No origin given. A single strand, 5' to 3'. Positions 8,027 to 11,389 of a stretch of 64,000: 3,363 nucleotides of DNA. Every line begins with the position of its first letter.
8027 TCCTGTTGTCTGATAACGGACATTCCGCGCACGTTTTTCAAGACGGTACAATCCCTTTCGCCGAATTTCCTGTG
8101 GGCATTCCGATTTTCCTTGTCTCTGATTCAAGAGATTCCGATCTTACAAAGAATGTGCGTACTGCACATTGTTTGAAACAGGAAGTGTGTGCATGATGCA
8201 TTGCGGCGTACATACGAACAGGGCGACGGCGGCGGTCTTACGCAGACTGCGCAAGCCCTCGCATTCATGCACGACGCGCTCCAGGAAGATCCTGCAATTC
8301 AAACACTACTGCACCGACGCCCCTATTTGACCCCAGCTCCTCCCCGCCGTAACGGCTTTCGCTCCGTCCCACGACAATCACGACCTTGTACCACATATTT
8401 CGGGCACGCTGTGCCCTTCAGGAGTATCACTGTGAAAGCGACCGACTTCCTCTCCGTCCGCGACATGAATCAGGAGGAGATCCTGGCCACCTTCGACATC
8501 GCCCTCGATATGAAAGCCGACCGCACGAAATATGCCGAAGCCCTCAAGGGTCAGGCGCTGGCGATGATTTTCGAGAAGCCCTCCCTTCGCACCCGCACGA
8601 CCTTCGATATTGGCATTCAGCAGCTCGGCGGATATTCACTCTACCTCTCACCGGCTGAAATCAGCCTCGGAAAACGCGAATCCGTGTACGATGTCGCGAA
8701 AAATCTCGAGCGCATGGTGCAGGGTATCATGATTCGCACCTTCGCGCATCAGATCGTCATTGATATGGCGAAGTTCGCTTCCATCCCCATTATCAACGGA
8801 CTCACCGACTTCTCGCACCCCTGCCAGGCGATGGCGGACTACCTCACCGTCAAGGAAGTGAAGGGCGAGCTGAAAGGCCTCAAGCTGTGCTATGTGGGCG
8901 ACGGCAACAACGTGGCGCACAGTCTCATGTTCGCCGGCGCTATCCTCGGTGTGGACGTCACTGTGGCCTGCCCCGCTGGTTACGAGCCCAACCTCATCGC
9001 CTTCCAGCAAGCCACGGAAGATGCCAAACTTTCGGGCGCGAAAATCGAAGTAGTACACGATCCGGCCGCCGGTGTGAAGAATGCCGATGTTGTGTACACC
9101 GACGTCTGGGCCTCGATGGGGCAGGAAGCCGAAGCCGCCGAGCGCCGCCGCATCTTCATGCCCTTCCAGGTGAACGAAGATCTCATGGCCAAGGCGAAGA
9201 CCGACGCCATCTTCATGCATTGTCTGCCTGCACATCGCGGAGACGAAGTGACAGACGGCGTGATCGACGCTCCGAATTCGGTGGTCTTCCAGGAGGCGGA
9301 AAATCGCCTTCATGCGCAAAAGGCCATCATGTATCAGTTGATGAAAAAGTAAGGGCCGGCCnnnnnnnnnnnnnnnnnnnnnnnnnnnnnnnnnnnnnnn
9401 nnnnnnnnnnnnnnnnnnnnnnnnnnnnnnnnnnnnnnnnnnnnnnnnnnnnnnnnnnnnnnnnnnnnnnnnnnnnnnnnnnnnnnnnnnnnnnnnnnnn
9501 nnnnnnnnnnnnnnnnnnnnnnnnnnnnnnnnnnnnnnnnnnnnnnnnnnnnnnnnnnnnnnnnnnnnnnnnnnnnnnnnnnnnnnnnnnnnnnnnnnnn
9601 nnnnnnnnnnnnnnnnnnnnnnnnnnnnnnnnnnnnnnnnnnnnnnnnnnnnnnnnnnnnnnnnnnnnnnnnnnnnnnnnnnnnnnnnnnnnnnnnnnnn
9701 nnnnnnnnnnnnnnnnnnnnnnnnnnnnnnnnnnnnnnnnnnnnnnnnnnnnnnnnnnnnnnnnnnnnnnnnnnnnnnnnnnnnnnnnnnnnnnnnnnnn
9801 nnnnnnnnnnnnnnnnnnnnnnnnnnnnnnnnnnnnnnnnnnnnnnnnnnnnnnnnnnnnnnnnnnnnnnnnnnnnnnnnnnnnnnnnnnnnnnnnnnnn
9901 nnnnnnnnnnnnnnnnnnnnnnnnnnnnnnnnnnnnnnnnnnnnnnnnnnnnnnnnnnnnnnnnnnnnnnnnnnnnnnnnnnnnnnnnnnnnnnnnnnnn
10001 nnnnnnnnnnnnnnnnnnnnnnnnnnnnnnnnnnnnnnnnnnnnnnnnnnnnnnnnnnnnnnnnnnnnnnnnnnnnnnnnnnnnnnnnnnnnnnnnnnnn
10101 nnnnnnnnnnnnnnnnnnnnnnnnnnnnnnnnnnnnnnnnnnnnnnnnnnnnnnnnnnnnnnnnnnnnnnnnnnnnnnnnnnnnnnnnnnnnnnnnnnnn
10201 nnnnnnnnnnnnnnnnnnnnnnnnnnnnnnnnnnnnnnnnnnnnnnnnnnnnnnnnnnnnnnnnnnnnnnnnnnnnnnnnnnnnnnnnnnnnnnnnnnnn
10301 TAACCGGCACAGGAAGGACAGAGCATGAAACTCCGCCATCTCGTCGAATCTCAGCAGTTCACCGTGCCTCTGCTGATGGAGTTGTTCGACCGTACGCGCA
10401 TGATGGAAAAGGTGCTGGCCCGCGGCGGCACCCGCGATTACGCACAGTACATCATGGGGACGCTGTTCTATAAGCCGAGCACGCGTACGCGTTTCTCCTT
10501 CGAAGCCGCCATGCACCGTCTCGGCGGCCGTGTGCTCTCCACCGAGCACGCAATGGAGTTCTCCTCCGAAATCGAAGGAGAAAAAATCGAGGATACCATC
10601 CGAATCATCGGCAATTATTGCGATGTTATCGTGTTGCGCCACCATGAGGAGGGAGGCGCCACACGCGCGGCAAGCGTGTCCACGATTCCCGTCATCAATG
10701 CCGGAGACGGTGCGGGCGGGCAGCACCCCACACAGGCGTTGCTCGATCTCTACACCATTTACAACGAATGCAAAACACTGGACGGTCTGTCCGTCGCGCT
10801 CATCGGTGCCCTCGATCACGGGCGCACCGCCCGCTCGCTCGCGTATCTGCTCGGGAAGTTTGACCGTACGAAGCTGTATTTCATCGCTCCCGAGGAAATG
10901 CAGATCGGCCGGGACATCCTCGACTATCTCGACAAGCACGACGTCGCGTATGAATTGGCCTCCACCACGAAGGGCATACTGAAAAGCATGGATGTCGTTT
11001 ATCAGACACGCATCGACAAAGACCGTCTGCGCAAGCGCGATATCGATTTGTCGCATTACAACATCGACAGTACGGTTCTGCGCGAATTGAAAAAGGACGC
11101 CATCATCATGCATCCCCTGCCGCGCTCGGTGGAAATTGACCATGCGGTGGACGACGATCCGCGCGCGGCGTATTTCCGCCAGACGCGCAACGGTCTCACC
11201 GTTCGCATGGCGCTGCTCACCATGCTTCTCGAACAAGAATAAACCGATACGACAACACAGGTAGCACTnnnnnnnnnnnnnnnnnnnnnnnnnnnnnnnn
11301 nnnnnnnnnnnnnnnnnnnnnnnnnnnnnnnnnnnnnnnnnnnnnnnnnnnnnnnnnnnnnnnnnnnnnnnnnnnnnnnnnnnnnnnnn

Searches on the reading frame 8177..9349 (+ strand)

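Call 15: search_protein_families(library=ncbifam, max_evalue=0.00001, proteins=[window:8177-9349:+])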
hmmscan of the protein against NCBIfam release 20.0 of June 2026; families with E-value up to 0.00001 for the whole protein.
window:8177-9349:+ (391 aa): 16 families
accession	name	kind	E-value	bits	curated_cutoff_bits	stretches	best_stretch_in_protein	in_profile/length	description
NF001986.0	PRK00779.1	subfamily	1.3e-128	428.5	306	1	87-390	4-305/307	ornithine carbamoyltransferase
TIGR00658.1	orni_carb_tr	equivalog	8.1e-121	402.9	280.85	1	90-389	2-303/304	ornithine carbamoyltransferase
NF011380.0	PRK14805.1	equivalog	4e-111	370.9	421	1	90-390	3-301/302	ornithine carbamoyltransferase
TIGR04384.1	putr_carbamoyl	exception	2.6e-94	316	500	1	90-390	1-308/330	putrescine carbamoyltransferase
NF003286.0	PRK04284.1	subfamily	1.6e-80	270.7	515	1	86-386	4-327/332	ornithine carbamoyltransferase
NF002470.0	PRK01713.1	equivalog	1.6e-62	211.9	545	1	85-354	4-279/334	ornithine carbamoyltransferase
NF009213.0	PRK12562.1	subfamily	1.4e-59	202.1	559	1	89-387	7-330/334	ornithine carbamoyltransferase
NF011379.0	PRK14804.1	equivalog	6.8e-58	196.2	373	1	90-390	8-310/311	ornithine carbamoyltransferase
NF003384.0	PRK04523.1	equivalog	6.5e-54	183.2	288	1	90-390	5-334/336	N-acetylornithine carbamoyltransferase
NF002032.1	PRK00856.1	equivalog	7e-46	156.8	263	1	90-389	2-297/297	aspartate carbamoyltransferase catalytic subunit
TIGR00670.1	asp_carb_tr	equivalog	3e-41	141.5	236.95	1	91-389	3-303/304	aspartate carbamoyltransferase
NF006046.0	PRK08192.1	equivalog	5.4e-26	91.6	512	1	88-384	6-312/339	aspartate carbamoyltransferase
NF008853.0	PRK11891.1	equivalog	4.2e-23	81.6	560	1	87-388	87-397/430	aspartate carbamoyltransferase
NF010387.0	PRK13814.1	equivalog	4.5e-20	71.8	660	1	111-385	31-299/310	aspartate carbamoyltransferase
NF005538.0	PRK07200.1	equivalog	1.9e-16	60.1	453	1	87-314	20-275/396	knotted carbamoyltransferase YgeW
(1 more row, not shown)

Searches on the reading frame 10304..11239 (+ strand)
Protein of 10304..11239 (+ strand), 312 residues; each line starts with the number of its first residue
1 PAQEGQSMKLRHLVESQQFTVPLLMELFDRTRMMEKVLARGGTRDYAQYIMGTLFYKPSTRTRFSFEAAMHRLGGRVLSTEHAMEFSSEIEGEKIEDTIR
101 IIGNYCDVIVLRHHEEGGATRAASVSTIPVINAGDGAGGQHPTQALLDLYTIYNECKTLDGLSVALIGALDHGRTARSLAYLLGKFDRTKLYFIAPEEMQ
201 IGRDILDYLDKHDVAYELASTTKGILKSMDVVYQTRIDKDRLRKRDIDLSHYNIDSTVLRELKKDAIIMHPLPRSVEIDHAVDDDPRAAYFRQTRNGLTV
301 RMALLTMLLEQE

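Call 15: search_protein_families(library=ncbifam, max_evalue=0.00001, proteins=[window:10304-11239:+])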
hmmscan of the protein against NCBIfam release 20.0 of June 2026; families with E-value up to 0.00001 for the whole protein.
window:10304-11239:+ (312 aa): 15 families
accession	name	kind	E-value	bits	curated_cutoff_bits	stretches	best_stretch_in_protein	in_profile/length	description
TIGR00670.1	asp_carb_tr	equivalog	5.9e-87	291.6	236.95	1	11-309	1-303/304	aspartate carbamoyltransferase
NF002032.1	PRK00856.1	equivalog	2.6e-78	263.2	263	1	11-308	1-296/297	aspartate carbamoyltransferase catalytic subunit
NF008853.0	PRK11891.1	equivalog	3.6e-72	243.3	560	1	11-309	89-398/430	aspartate carbamoyltransferase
NF006046.0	PRK08192.1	equivalog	3.9e-66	223.6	512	1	11-310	7-318/339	aspartate carbamoyltransferase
NF001986.0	PRK00779.1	subfamily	3.4e-46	157.8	306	1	7-311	2-306/307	ornithine carbamoyltransferase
TIGR00658.1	orni_carb_tr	equivalog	5e-35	121.1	280.85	1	11-309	1-303/304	ornithine carbamoyltransferase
NF010387.0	PRK13814.1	equivalog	6.2e-34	117.3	660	1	49-309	46-303/310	aspartate carbamoyltransferase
TIGR04384.1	putr_carbamoyl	exception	2.5e-29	102.5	500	1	12-311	1-309/330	putrescine carbamoyltransferase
NF009916.0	PRK13376.1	equivalog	1.9e-25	89.4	800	1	16-308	13-332/525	bifunctional aspartate carbamoyltransferase catalytic subunit/aspartate carbamoyltransferase regulatory subunit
NF011380.0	PRK14805.1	equivalog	1e-20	74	421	1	51-310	41-301/302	ornithine carbamoyltransferase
NF003384.0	PRK04523.1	equivalog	3.6e-17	62.4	288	1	9-156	2-163/336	N-acetylornithine carbamoyltransferase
NF003286.0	PRK04284.1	subfamily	3.8e-16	59.1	515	1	52-283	49-285/332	ornithine carbamoyltransferase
NF011379.0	PRK14804.1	equivalog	2.7e-13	49.7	373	1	10-310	6-310/311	ornithine carbamoyltransferase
NF002470.0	PRK01713.1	equivalog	1e-10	41.6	545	1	8-169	5-164/334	ornithine carbamoyltransferase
NF009213.0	PRK12562.1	subfamily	3.5e-09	36.5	559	1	53-155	50-148/334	ornithine carbamoyltransferase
